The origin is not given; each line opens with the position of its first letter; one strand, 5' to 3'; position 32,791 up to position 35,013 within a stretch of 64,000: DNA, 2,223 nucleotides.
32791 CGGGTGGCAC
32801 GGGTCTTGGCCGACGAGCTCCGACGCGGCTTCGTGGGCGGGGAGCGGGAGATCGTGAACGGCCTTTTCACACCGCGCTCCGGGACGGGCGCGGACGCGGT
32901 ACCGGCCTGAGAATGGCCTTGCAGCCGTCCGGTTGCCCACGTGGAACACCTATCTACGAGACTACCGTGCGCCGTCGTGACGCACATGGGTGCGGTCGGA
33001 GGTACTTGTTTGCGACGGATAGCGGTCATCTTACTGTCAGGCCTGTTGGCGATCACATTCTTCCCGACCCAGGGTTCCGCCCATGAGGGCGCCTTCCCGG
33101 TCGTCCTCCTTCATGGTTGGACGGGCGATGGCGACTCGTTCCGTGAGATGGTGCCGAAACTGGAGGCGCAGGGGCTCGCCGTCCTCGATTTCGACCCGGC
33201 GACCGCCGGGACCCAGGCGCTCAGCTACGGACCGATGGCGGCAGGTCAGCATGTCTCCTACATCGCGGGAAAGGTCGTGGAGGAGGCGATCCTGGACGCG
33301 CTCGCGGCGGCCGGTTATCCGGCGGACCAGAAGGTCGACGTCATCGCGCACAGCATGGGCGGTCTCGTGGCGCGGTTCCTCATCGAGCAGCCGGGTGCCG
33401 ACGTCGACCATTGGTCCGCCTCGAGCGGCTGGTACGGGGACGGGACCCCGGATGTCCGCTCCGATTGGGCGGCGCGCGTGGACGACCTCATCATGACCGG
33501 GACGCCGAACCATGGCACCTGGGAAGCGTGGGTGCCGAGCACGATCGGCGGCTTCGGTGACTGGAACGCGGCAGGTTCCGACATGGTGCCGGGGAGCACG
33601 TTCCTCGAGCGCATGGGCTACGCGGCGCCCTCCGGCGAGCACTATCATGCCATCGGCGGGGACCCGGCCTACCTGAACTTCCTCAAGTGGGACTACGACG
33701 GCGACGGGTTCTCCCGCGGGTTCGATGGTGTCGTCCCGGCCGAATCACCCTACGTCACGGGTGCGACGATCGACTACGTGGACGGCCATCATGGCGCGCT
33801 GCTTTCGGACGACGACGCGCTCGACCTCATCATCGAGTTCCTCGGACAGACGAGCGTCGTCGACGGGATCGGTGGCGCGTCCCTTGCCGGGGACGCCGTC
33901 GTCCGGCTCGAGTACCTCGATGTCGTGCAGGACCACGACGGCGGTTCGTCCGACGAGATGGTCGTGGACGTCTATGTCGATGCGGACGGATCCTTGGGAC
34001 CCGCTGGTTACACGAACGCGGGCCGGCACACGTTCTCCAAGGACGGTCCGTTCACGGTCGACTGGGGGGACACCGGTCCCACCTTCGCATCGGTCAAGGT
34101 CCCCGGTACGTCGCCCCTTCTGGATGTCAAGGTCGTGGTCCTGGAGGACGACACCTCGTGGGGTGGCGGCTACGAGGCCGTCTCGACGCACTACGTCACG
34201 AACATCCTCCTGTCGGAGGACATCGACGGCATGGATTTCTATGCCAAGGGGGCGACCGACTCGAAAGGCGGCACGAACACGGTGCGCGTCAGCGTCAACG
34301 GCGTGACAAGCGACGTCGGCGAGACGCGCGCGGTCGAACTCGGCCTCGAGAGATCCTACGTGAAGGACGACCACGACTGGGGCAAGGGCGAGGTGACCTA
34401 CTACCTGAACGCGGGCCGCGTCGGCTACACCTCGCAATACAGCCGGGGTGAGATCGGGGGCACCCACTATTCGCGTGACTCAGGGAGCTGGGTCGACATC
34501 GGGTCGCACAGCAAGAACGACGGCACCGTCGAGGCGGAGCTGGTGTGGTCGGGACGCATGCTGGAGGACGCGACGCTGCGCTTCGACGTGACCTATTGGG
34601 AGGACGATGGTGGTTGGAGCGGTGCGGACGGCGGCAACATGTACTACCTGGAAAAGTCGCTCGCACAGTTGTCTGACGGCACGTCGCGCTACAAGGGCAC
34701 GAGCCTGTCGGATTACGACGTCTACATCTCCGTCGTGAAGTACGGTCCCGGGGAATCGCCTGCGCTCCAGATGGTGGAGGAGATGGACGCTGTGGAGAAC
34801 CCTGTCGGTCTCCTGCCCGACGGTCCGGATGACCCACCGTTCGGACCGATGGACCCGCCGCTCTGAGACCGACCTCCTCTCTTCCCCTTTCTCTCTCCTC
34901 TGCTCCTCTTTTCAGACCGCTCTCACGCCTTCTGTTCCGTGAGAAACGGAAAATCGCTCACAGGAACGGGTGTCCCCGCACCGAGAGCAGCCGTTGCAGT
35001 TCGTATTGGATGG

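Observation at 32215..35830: Bacterial-type ester-lipid gene set in an apparently archaeal genome: PlsC-like acyltransferase, two lipases, HAD and PAP2 phosphatases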

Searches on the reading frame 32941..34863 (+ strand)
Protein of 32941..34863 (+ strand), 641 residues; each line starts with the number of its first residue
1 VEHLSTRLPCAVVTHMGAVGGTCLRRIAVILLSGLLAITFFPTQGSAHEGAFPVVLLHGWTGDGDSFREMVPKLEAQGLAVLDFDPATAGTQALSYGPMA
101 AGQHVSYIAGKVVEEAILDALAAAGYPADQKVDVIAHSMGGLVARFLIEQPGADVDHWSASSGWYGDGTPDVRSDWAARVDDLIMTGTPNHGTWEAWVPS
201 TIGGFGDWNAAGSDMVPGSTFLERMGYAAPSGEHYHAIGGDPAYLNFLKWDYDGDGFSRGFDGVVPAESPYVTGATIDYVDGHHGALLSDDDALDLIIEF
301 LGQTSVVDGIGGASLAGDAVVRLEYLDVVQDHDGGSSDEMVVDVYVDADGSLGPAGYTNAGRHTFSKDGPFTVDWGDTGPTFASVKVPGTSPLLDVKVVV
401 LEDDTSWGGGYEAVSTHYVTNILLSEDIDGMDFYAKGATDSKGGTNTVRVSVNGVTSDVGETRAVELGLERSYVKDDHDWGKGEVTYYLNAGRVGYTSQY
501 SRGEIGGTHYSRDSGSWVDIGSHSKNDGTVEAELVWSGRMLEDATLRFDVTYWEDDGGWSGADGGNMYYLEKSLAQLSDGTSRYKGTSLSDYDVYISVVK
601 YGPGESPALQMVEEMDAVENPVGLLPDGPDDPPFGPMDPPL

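Call 8: search_protein_families(library=pfam, proteins=[window:32941-34863:+], max_evalue=0.01)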
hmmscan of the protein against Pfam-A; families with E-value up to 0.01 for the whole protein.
window:32941-34863:+ (641 aa): 9 families
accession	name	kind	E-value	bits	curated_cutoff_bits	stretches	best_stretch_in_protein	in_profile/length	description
PF24096.1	DUF7379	-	8.4e-07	29.6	33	1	116-153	56-93/191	Domain of unknown function (DUF7379)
PF00561.26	Abhydrolase_1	-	2e-06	28.1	25.8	1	53-149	2-88/245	alpha/beta hydrolase fold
PF07819.20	PGAP1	-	0.00012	22.4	24.3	1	104-150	56-111/233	PGAP1-like alpha/beta domain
PF12146.15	Hydrolase_4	-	0.0002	21.1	27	1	54-164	7-110/239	Serine aminopeptidase, S33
PF01674.24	Lipase_2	-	0.00077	19.5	20.3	1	53-149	3-94/219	Lipase (class 2)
PF05057.20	DUF676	-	0.0028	17.6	20.3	1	105-151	55-99/217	Putative serine esterase (DUF676)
PF06028.17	DUF915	-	0.0077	16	22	0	47-76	7-37/255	Alpha/beta hydrolase of unknown function (DUF915)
PF12697.13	Abhydrolase_6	-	0.0087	17.2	26.3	1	54-288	1-208/217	Alpha/beta hydrolase family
PF02089.21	Palm_thioest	-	0.0088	16.2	26.8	0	53-151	1-94/254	Palmitoyl protein thioesterase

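Call 9: search_protein_families(library=ncbifam, proteins=[window:32941-34863:+], max_evalue=0.01)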
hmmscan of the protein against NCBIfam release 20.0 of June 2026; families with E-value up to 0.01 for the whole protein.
window:32941-34863:+ (641 aa): 1 family
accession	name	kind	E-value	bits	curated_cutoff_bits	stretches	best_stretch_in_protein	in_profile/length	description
NF011457.0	PRK14875.1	equivalog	7.8e-07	28.4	307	1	48-155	129-223/372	acetoin dehydrogenase dihydrolipoyllysine-residue acetyltransferase subunit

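Call 36: search_solved_structures(query=window:33010-34863:+, max_evalue=0.1)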
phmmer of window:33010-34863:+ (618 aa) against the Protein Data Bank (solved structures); distinct sequences matched with E-value up to 0.1: 2.
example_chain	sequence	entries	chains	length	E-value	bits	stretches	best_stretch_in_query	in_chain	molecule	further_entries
4yqy_A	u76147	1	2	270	0.004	19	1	39-137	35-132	Putative Dehydrogenase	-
7al5_A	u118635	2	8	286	0.017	16.9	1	29-124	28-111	Probable hydrolase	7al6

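Call 48: find_homologous_proteins(query=window:33010-34863:+)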
Query window:33010-34863:+ (618 aa): 136 proteins with E <= 0.001 among 8000 candidates; the best 120 are listed.
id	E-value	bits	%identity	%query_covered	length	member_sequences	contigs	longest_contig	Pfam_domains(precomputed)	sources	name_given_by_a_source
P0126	0.0e+0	1381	100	98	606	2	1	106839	PF00561.27,PF24096.3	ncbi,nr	ncbi:MAG: alpha/beta hydrolase [Euryarchaeota archaeon]|nr:alpha/beta hydrolase [Euryarchaeota archa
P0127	3.2e-282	956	68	99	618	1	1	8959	PF00561.27,PF07819.20,PF24096.3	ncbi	-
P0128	5.9e-280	949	68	96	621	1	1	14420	PF00561.27,PF07819.20,PF24096.3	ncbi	-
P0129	2.3e-278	943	68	100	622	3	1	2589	PF00561.27,PF07819.20,PF24096.3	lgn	-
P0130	1.4e-277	941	66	94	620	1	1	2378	PF24096.3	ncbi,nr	ncbi:MAG: hypothetical protein R3185_05890 [Candidatus Thermoplasmatota archaeon]|nr:hypothetical pr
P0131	1.0e-269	915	64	97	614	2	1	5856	PF05057.21,PF12697.14,PF01674.25,PF00561.27,PF07819.20,PF24096.3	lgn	-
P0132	1.9e-261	887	63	99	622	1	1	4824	PF24096.3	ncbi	-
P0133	5.4e-261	886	65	95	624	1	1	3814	PF00561.27,PF24096.3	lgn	-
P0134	8.5e-260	882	63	96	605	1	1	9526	PF24096.3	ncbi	-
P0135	4.4e-258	876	62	99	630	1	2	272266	PF00561.27,PF24096.3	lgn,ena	-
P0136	3.1e-256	870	63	96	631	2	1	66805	PF00561.27,PF07819.20,PF24096.3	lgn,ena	-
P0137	6.3e-256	869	61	100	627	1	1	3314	PF00561.27,PF07819.20,PF24096.3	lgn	-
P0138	1.0e-254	865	64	95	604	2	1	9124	PF00561.27,PF07819.20,PF24096.3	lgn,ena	-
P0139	2.4e-253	861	63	100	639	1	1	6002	PF00561.27,PF24096.3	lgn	-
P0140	2.4e-251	854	61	100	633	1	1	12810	PF00561.27,PF07819.20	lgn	-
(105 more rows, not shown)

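Call 62: predict_structure(alignment_id=A3)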
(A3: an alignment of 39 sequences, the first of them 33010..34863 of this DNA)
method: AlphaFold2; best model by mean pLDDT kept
length: 618 residues; sequences in the alignment: 39
mean_pLDDT: 79.8   pTM: 0.74
mean pLDDT of the five models: 79.8, 75.9, 74.3, 72.0, 71.3
residues with pLDDT >= 90: 235; 70-90: 235; 50-70: 90; < 50: 58
segments of 3 or more residues with pLDDT < 50: 17-22, 169-180, 236-244, 403-408, 535-537, 582-586, 605-618
pLDDT, mean of each block of 10 residues (from residue 1): 66 50 71 84 87 91 89 83 92 97 96 90 94 89 93 93 71 42 58 75 83 80 55 48 60 82 82 90 71 81 91 80 81 81 91 87 75 92 83 87 52 92 91 74 94 80 90 80 88 95 94 84 92 60 91 87 94 88 56 81 47 38
secondary structure, 60 per line:
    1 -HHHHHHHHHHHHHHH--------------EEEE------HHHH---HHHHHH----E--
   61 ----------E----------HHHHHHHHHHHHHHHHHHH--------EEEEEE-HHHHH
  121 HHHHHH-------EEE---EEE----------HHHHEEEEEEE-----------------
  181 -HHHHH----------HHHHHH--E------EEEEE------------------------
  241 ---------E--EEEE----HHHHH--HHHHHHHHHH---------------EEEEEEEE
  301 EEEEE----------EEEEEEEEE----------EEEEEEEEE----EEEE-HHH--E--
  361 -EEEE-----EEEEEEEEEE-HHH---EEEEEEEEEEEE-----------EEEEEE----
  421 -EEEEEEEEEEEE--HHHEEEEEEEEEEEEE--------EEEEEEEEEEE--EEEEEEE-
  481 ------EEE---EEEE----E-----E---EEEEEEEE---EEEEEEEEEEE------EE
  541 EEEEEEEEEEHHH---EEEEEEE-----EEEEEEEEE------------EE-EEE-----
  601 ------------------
elements in order: H2-16 E31-34 H41-44 H48-53 H82-100 E109-114 H116-126 E134-136 E140-142 H153-156 E157-163 H182-186 H197-202 E212-216 E253-256 H261-265 H268-277 E293-305 E316-324 E335-343 E348-351 E362-365 E371-380 E388-399 E411-416 E422-433 E439-451 E460-470 E473-479 E487-489 E493-496 E511-518 E522-532 E539-550 E557-563 E569-577 E593-595

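Call 64: fold_search(model_id=the predicted structure, library=pdb)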
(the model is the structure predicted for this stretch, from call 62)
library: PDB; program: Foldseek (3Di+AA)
matches with E <= 10: 1206; with E <= 0.001: 47
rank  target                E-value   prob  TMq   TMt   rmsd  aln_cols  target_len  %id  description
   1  5iz5_B                4.1e-08  1.00  0.24  0.20   8.1       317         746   12  Human GIVD cytosolic phospholipase A2 (released 2016-06-08)
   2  9nw3_3A               1.1e-07  1.00  0.15  0.24  22.4       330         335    8  Ciliary tip central pair (released 2025-07-30)
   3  4npj_B                2.7e-07  1.00  0.26  0.49   8.0       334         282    9  Extended-Synaptotagmin 2, C2A- and C2B-domains (released 2014-01-29)
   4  4p42_A                2.7e-07  1.00  0.25  0.32  12.9       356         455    9  Extended-Synaptotagmin 2, SMP - C2A - C2B Domains (released 2014-05-14)
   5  6wpx_B                1.0e-06  1.00  0.26  0.35  22.7       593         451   12  Crystal structure of Bacillus licheniformis lipase BlEst2 in propetide form (released 2021-06-09)
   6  5iz5_A                4.9e-06  1.00  0.20  0.17   9.3       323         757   10  Human GIVD cytosolic phospholipase A2 (released 2016-06-08)
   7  9qle                  7.8e-06  1.00  0.17  0.08  13.1       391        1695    9  Human myoferlin (1-1997) in complex with an MSP2N2 lipid nanodisc (15 mol% DOPS, 2 mol% PI(4,5)P2) (released 2025-06-04)
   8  6kxk_B                9.8e-06  1.00  0.18  0.21  13.4       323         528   10  BON1 (released 2020-09-16)
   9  9b8k                  9.8e-06  0.99  0.14  0.05  19.6       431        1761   10  Cryo-EM structure of human dysferlin monomer (released 2024-11-27)
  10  9sea                  1.4e-05  0.99  0.16  0.08  15.9       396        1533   10  Mouse otoferlin (216-1931) in complex with a lipid nanodisc (comprising 25% PS and 5% PIP2) (released 2025-11-05)
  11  5ixc_A                2.2e-05  1.00  0.20  0.19   8.6       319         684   11  Human GIVD cytosolic phospholipase A2 in complex with Methyl gamma-Linolenyl Fluorophosphonate (released 2016-06-08)
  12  6kxk_E                2.2e-05  0.99  0.15  0.16  16.4       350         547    9  BON1 (released 2020-09-16)
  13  9si1                  2.3e-05  0.99  0.15  0.08  16.6       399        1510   10  Mouse otoferlin (216-1931) in the lipid-free Ca2+-bound state, "closed-like" conformation (released 2025-11-05)
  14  5ixc_B                3.1e-05  1.00  0.20  0.19   8.8       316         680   12  Human GIVD cytosolic phospholipase A2 in complex with Methyl gamma-Linolenyl Fluorophosphonate (released 2016-06-08)
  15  5izr_B                3.4e-05  1.00  0.21  0.20   8.4       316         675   11  Human GIVD cytosolic phospholipase A2 in complex with Methyl gamma-Linolenyl Fluorophosphonate inhibitor and Terbium C (released 2016-06-08)
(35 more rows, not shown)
